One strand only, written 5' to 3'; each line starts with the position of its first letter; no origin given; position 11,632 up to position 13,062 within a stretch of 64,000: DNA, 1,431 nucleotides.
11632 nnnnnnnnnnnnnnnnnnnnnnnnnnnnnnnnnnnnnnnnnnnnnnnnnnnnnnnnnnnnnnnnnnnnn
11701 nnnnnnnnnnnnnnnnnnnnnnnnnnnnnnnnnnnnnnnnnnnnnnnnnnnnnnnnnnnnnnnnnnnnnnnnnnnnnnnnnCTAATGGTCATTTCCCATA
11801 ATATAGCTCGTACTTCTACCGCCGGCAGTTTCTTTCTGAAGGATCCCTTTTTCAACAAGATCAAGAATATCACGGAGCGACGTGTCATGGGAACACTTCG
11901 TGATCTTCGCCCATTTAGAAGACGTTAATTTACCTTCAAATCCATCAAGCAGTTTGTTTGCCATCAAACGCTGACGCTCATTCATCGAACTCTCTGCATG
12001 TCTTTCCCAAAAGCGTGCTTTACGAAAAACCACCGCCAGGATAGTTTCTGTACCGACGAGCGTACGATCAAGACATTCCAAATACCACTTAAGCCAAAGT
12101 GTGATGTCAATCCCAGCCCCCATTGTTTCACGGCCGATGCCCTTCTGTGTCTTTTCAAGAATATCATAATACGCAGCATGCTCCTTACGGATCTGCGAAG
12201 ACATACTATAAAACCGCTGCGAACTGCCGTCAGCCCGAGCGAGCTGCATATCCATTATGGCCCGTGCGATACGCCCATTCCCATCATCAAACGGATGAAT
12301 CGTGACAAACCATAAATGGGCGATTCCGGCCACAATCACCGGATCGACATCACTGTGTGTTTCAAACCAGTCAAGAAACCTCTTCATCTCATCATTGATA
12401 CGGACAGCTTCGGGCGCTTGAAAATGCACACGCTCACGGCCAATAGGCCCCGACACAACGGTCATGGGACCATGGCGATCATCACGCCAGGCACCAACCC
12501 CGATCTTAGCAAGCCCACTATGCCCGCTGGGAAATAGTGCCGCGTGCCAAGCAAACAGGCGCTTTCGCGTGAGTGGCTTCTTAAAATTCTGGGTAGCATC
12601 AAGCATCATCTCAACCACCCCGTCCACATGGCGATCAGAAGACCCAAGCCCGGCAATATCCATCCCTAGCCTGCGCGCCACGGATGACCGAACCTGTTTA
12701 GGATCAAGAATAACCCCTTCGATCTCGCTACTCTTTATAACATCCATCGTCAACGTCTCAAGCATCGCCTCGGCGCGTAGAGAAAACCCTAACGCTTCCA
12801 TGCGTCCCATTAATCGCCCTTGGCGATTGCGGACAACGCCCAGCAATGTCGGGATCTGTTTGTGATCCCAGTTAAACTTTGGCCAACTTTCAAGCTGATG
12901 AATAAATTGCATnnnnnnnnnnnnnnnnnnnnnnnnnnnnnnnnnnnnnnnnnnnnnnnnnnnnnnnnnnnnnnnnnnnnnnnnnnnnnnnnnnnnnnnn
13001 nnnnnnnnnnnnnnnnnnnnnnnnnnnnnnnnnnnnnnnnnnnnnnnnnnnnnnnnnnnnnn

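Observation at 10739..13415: Accessory islet (TA pair, IS66 remnant, Fic, orphan antitoxin) inserted between pabB and mnmE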

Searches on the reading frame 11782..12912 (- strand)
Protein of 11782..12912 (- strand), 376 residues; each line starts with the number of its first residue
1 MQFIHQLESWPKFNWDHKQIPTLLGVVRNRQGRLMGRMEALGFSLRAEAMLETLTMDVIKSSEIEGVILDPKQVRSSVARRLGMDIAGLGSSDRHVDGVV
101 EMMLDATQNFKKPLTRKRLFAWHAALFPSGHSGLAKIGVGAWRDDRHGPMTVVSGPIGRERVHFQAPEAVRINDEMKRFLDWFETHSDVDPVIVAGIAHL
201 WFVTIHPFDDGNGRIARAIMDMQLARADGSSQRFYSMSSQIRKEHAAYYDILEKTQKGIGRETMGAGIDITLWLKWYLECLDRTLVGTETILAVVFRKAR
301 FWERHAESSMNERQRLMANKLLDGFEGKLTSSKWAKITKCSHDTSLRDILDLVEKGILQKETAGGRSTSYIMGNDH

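Call 4: search_protein_families(library=pfam, proteins=[window:11782-12912:-], max_evalue=0.01)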
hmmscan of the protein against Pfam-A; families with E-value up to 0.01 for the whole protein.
window:11782-12912:- (376 aa): 2 families
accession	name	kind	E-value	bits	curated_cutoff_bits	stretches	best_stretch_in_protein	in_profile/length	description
PF13776.11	DUF4172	-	1.1e-31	109.4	25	1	3-84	1-82/82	Domain of unknown function (DUF4172)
PF02661.23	Fic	-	3e-16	60.5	24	1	113-224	1-93/93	Fic/DOC family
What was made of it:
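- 11782..12912 (-): Class II Fic protein, 376 aa: DUF4172, Fic core and a C-terminal winged helix-turn-helix. Inhibitory motif SSEIEG lies at 12715-12732 and Fic motif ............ at 12262-12297. Pfam DUF4172 E 1e-31 and Fic E 3e-16 (call 4).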

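Call 5: search_protein_families(library=ncbifam, proteins=[window:11782-12912:-], max_evalue=0.01)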
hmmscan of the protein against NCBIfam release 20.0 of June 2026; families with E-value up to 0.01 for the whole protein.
window:11782-12912:- (376 aa): 3 families
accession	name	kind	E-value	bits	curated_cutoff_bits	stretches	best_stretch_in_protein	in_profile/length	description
NF046030.1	ProtAdlyltaseSoFic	equivalog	4.6e-11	42.3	550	1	169-256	156-243/361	protein adenylyltransferase Fic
NF041381.1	XopAC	subfamily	1.1e-06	27.7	450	1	113-226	303-413/451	XopAC/AvrAC family type III secretion system effector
TIGR02613.1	mob_myst_B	hypoth_equivalog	2.6e-05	24.2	124.4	1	171-231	85-148/186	mobile mystery protein B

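Call 6: find_encoding_contigs(protein=window:11782-12912:-, flank=10000, max_places=10)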
Protein window:11782-12912:- (376 aa): 9 contigs read that carry it; 6 places shown.
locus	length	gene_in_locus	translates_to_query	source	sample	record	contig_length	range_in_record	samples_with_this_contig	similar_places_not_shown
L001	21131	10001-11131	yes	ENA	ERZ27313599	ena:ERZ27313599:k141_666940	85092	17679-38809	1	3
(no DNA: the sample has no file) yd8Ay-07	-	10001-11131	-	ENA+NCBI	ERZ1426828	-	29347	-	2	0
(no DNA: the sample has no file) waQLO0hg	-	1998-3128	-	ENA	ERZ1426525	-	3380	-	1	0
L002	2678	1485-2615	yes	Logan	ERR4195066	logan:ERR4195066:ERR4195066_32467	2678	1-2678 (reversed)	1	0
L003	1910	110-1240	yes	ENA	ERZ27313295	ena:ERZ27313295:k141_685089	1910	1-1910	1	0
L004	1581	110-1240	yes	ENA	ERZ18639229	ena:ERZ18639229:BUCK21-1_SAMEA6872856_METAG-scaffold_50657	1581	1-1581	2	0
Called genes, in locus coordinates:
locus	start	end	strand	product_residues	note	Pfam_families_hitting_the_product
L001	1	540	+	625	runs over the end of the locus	PF01134:GIDA, PF21680:GIDA_C_1st, PF13932:SAM_GIDA_C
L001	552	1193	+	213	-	PF00730:HhH-GPD, PF00633:HHH (faint)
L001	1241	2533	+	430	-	PF03448:MgtE_N, PF00571:CBS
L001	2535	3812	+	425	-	PF01566:Nramp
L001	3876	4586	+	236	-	PF01988:VIT1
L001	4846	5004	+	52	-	PF01165:Ribosomal_S21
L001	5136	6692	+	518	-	PF02142:MGS, PF01808:AICARFT_IMPCHas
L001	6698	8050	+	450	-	PF08245:Mur_ligase_M (faint), PF02875:Mur_ligase_C, PF27239:FOL3_C (weak)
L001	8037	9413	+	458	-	PF10396:TrmE_N, PF12631:MnmE_helical, PF00350:Dynamin_N (faint), PF01926:MMR_HSR1, PF02421:FeoB_N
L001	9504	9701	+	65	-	PF09957:VapB_antitoxin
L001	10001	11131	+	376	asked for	PF13776:DUF4172, PF02661:Fic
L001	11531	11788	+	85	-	PF04014:MazE_antitoxin (weak)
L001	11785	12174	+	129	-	PF01850:PIN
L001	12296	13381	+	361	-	PF00425:Chorismate_bind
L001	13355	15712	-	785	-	-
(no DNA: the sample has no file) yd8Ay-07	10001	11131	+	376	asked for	PF13776:DUF4172, PF02661:Fic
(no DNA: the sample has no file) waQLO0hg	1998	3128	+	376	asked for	PF13776:DUF4172, PF02661:Fic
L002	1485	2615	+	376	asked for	PF13776:DUF4172, PF02661:Fic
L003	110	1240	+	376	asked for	PF13776:DUF4172, PF02661:Fic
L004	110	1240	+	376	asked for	PF13776:DUF4172, PF02661:Fic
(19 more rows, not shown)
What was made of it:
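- Checked: Its stop overlaps the PIN start as ATGA; gene calls in call 6 show the same 4-nt overlap.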

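Call 29: search_solved_structures(query=window:11782-12912:-, max_evalue=0.001, show_alignments=2)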
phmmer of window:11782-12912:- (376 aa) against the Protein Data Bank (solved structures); distinct sequences matched with E-value up to 0.001: 29.
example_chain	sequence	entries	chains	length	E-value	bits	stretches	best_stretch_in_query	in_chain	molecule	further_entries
8cil_A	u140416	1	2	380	6.1e-89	302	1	3-370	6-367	Fic family protein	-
8uqu_A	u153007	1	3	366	2.1e-09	40.3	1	59-281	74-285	Fido domain-containing protein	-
3cuc_A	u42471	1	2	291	6.7e-09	38.6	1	106-227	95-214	Protein of unknown function with a Fic domain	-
6i7i_A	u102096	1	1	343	3.2e-08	36.4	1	165-259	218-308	Adenosine monophosphate-protein transferase FICD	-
9yz5_A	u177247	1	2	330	3.2e-08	36.4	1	165-259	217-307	Protein adenylyltransferase FICD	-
6i7j_A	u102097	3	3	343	3.3e-08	36.4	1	165-259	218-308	Adenosine monophosphate-protein transferase FICD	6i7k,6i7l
6i7h_A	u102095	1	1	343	3.3e-08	36.4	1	165-259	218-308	Adenosine monophosphate-protein transferase FICD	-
6i7g_A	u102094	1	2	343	3.3e-08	36.4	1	165-259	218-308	Adenosine monophosphate-protein transferase FICD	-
4u04_A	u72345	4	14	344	3.3e-08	36.3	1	165-259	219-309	Adenosine monophosphate-protein transferase FICD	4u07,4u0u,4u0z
4u0s_A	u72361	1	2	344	3.4e-08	36.3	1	165-259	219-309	Adenosine monophosphate-protein transferase FICD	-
7cb8_A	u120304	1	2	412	3.6e-08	36.2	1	182-254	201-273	Fic-domain containing protein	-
5jj6_A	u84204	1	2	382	6.1e-08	35.5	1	171-227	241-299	Adenosine monophosphate-protein transferase FICD homolog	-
5jj7_A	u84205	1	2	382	6.5e-08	35.4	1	171-227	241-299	Adenosine monophosphate-protein transferase FICD homolog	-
4rgl_A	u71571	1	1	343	3.1e-07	33.2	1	158-252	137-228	Filamentation induced by cAMP protein Fic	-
6zmd_B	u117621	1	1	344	3.4e-07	33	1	165-228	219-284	Protein adenylyltransferase FICD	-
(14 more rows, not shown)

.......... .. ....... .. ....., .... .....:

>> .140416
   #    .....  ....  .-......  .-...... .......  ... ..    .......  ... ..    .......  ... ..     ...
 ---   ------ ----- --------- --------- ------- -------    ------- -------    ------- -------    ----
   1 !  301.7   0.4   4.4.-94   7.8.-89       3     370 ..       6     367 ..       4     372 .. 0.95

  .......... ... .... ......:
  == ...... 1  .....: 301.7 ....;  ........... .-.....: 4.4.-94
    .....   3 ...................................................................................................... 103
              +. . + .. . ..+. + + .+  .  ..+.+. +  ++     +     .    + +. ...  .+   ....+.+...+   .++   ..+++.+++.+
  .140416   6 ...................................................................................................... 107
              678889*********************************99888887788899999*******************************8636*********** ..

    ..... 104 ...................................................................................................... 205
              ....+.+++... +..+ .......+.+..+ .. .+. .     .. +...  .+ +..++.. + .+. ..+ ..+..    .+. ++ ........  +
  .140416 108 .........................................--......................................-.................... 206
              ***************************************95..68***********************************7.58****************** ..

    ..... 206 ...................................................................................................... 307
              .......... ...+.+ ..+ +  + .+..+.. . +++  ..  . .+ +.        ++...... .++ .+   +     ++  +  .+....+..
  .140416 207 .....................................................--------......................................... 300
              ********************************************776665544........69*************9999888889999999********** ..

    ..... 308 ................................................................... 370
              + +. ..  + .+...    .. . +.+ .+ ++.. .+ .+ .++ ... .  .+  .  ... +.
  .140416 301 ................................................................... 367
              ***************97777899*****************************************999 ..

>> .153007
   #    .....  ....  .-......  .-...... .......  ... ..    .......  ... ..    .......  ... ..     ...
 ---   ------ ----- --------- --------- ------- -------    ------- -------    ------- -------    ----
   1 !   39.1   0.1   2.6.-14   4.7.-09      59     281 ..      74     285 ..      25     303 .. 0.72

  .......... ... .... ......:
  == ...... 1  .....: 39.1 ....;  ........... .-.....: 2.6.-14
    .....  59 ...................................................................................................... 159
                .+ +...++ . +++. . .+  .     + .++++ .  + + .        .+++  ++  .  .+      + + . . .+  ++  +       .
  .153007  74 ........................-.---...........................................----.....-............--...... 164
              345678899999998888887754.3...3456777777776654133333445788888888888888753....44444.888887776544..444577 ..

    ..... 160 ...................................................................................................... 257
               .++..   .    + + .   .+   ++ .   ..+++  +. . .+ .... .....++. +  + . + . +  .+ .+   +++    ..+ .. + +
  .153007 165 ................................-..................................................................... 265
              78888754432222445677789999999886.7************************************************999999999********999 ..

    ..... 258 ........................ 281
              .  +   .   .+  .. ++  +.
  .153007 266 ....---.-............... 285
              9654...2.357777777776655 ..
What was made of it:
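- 11782..12912 (-): PDB 8CIL CbFic2 E 6e-89 over residues 3-370 (call 29).
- Closest known: CbFic2 of Coxiella burnetii. Same: Full-length homology (E 6e-89, residues 3-370; call 29).
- Closest known: SoFic / Sofic single-gene anti-phage defence system. Different: Direct sequence similarity to SoFic structures is weak (E 3e-6; call 29).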

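Call 34: find_homologous_proteins(query=window:11782-12912:-, max_evalue=1e-30)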
Query window:11782-12912:- (376 aa): 8000 proteins with E <= 1e-30 among 8000 candidates; the best 120 are listed.
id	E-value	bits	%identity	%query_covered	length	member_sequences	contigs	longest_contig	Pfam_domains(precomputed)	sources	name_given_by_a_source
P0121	1.9e-253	858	100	100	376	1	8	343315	PF13776.12,PF02661.24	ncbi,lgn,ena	-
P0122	2.0e-191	654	76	99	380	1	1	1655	PF13776.12,PF02661.24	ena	-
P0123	7.1e-187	639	74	100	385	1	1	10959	PF13776.12,PF02661.24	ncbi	-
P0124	6.3e-183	626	74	99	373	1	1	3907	PF13776.12,PF02661.24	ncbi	-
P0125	1.1e-182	625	74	99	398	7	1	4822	PF13776.12,PF02661.24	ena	-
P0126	5.7e-182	623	73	99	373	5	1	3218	PF13776.12,PF02661.24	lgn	-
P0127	3.8e-181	620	73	99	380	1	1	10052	PF13776.12,PF02661.24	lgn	-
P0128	5.7e-181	620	73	99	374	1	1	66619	PF13776.12,PF02661.24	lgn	-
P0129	6.4e-181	620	72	99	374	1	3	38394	PF13776.12,PF02661.24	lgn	-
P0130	2.0e-180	618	73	98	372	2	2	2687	PF13776.12,PF02661.24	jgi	-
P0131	2.1e-180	618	73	99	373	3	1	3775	PF13776.12,PF02661.24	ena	-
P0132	6.7e-180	616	72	99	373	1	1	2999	PF13776.12,PF02661.24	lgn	-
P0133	7.7e-180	616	72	98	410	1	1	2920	PF13776.12,PF02661.24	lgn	-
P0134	2.0e-179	615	73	98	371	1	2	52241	PF13776.12,PF02661.24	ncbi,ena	-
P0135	3.9e-179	614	70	99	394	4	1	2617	PF13776.12,PF02661.24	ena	-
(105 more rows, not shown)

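Call 35: find_encoding_contigs(protein=P0123, flank=5000, max_places=2)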
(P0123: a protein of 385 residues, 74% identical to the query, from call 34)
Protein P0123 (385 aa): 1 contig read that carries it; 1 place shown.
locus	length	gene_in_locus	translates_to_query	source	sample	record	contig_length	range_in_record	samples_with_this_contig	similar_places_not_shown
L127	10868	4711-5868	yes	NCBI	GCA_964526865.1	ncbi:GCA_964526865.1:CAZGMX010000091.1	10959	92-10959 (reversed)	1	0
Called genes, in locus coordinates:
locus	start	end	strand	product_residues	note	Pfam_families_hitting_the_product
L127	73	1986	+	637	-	PF01704:UDPGP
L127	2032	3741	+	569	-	-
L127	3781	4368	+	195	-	PF10706:Aminoglyc_resit, PF14907:NTP_transf_5 (weak), PF19502:DUF6036 (weak)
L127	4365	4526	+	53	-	-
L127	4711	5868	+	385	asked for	PF13776:DUF4172, PF02661:Fic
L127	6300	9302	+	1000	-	-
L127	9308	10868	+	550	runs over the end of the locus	?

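Call 36: find_encoding_contigs(protein=P0128, flank=5000, max_places=2)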
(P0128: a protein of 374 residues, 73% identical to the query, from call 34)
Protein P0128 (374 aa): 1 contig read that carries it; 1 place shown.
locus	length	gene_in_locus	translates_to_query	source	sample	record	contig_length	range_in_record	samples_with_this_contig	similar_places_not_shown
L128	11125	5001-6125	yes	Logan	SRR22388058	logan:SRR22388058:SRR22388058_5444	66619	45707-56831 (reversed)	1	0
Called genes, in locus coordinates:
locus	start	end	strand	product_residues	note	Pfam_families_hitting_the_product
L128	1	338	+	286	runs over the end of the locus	PF02899:Phage_int_SAM_1, PF13102:Phage_int_SAM_5 (weak), PF13495:Phage_int_SAM_4 (weak), PF00589:Phage_integrase, PF22823:MrpR_C_cat (weak)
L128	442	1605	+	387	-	PF04413:Glycos_transf_N, PF00534:Glycos_transf_1 (weak)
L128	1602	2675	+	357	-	PF02606:LpxK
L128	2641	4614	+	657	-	PF03279:Lip_A_acyltrans, PF06258:Mito_fiss_Elm1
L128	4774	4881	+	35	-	-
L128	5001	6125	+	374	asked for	PF13776:DUF4172, PF02661:Fic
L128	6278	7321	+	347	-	PF13310:Virulence_RhuM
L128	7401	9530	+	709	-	PF13439:Glyco_transf_4, PF13477:Glyco_trans_4_2 (weak), PF13579:Glyco_trans_4_4, PF20706:GT4-conflict, PF00534:Glycos_transf_1, PF13524:Glyco_trans_1_2, PF13692:Glyco_trans_1_4, PF01075:Glyco_transf_9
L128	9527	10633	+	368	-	PF13439:Glyco_transf_4, PF13579:Glyco_trans_4_4, PF20706:GT4-conflict, PF00534:Glycos_transf_1, PF13692:Glyco_trans_1_4, PF13524:Glyco_trans_1_2 (weak)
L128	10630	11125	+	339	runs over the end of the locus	PF01075:Glyco_transf_9, PF02350:Epimerase_2 (weak)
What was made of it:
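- Fic homologues of 73-74% identity sit alone in unrelated contexts (calls 35, 36). Two close Fic homologues have no VapB neighbour (calls 35, 36).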

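Call 59: search_protein_families(library=padloc, proteins=[window:11782-12912:-], max_evalue=0.001)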
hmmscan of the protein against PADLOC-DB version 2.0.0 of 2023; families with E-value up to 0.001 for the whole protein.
window:11782-12912:- (376 aa): 6 families
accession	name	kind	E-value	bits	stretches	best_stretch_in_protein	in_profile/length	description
PDLC03963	SoFic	-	7.9e-41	138.6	1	12-371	17-350/361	-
PDLC04966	PDC-S24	-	6.3e-17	59.6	1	154-256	264-369/497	-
PDLC04837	PDC-S04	-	3.3e-10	37.7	1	109-227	80-186/234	-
PDLC04836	PDC-S04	-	4.5e-09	33.8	1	110-224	85-187/244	-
PDLC04839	PDC-S04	-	1.8e-08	32.3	1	192-239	127-174/205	-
PDLC04840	PDC-S04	-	2.7e-06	25.3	1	192-226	142-176/227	-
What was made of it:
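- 11782..12912 (-): PADLOC SoFic E 7.9e-41 (call 59).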
